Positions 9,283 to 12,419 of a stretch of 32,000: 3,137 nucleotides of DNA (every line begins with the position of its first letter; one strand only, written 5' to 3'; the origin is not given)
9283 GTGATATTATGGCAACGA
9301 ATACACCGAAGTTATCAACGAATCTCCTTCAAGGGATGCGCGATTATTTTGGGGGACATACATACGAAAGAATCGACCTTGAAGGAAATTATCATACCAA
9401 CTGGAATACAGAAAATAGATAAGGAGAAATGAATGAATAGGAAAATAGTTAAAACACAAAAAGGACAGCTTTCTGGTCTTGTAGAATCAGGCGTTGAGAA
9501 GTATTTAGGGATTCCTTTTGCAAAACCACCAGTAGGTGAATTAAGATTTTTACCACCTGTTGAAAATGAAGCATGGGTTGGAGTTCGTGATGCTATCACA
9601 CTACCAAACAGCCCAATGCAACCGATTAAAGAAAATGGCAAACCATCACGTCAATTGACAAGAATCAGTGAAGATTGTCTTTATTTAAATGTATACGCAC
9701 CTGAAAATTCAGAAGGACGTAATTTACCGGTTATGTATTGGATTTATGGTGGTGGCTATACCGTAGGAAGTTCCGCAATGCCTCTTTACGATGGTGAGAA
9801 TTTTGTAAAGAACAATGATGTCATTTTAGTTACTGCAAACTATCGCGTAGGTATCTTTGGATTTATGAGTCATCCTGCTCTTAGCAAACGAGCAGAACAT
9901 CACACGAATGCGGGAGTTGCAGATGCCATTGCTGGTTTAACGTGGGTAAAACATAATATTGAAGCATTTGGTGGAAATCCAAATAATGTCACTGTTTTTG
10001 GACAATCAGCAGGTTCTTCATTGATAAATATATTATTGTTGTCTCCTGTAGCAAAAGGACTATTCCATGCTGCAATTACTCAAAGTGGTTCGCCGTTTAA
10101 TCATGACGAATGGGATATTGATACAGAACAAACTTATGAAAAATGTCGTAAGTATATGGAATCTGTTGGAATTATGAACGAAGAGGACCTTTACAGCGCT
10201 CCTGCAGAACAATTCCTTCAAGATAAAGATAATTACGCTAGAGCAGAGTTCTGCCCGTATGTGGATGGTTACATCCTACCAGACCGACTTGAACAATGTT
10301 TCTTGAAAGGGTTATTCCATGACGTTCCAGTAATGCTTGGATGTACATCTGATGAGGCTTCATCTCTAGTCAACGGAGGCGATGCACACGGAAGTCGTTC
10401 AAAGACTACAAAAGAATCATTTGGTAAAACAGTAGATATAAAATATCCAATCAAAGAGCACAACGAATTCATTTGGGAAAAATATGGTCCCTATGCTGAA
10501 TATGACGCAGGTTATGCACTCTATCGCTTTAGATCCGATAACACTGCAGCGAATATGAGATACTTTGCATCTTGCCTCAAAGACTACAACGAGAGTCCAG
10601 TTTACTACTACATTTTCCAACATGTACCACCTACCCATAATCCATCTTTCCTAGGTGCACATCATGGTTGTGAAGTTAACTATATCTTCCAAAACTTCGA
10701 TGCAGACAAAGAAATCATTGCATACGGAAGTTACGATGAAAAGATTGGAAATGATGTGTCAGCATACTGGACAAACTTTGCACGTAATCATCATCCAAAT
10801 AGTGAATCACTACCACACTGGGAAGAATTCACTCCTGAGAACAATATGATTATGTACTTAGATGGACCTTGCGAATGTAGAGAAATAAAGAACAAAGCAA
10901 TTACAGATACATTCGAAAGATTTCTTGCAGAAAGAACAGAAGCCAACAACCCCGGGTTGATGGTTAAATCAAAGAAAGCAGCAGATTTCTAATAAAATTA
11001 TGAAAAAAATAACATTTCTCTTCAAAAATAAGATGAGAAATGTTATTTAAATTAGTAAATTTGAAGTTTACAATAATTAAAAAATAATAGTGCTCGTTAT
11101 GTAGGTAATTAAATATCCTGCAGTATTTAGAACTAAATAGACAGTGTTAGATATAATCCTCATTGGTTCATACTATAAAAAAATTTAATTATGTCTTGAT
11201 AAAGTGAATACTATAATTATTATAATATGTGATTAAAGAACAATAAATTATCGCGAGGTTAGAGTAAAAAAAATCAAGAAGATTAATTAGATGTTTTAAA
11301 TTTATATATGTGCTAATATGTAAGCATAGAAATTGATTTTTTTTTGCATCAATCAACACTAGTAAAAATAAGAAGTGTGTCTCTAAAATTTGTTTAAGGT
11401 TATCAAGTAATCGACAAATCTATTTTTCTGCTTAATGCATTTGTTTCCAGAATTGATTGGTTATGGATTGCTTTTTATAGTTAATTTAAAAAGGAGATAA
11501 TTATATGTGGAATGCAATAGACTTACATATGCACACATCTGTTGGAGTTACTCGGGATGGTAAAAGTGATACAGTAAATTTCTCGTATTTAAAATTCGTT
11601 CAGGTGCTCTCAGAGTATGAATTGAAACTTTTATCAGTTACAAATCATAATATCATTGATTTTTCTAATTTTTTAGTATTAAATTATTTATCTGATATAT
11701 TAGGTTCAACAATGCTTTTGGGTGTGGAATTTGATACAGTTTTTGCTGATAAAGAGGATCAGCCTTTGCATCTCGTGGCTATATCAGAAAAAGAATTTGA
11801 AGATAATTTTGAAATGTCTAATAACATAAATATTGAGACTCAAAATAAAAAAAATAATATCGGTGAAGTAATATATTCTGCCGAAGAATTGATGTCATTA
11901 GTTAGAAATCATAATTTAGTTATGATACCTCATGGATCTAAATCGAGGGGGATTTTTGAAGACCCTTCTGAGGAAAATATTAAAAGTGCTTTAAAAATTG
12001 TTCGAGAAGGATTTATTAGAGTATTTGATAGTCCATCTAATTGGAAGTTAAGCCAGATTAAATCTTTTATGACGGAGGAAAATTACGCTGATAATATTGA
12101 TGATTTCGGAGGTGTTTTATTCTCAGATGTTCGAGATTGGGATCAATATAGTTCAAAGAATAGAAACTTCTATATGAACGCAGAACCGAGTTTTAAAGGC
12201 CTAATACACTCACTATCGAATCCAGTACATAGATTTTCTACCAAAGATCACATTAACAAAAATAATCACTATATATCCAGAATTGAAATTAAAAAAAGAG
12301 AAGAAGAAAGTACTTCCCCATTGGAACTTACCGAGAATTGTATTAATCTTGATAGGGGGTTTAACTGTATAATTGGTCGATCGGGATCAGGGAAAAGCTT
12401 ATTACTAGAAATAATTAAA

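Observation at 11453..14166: PHP phosphoesterase / SMC-like ATPase fusion with an overlapping small acidic ORF: candidate two-gene defence module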

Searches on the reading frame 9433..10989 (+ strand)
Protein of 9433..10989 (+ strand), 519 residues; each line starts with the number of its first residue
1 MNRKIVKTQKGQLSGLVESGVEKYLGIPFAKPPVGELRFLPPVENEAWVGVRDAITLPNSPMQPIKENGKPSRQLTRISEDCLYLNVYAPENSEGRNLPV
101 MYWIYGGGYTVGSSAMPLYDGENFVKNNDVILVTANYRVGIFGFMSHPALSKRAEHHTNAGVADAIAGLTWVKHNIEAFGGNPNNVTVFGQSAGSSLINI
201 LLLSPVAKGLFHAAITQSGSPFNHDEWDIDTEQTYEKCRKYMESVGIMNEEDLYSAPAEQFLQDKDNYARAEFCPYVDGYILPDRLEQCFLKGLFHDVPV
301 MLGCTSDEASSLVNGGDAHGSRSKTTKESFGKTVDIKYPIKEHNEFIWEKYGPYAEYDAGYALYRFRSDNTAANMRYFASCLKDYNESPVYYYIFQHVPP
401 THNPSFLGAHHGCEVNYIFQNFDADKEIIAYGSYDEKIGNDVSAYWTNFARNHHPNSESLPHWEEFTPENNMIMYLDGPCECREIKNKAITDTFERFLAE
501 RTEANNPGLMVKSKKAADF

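Call 41: search_protein_families(library=pfam, proteins=[window:9433-10989:+], max_evalue=0.001)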
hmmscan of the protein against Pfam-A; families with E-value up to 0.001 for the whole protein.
window:9433-10989:+ (519 aa): 3 families
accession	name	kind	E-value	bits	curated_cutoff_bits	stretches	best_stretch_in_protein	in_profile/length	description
PF00135.34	COesterase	-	4.2e-113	379.5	27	1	4-479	3-499/515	Carboxylesterase family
PF20434.5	BD-FAE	-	2.8e-09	37.3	26.8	1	85-200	1-105/215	BD-FAE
PF07859.19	Abhydrolase_3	-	8.1e-09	36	25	1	103-225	3-112/210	alpha/beta hydrolase fold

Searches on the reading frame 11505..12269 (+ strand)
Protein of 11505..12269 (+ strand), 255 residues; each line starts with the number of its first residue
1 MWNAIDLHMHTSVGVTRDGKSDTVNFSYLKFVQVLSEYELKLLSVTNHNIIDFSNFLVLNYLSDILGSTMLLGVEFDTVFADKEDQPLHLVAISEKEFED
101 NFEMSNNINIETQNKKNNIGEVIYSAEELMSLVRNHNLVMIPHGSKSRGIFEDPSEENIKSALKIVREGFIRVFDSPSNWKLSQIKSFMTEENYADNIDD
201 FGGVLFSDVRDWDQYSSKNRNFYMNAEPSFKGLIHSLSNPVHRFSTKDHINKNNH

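Call 93: search_solved_structures(query=window:11505-12269:+, max_evalue=10, show_alignments=3)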
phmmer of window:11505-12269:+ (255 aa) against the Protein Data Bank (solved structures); distinct sequences matched with E-value up to 10: 0.
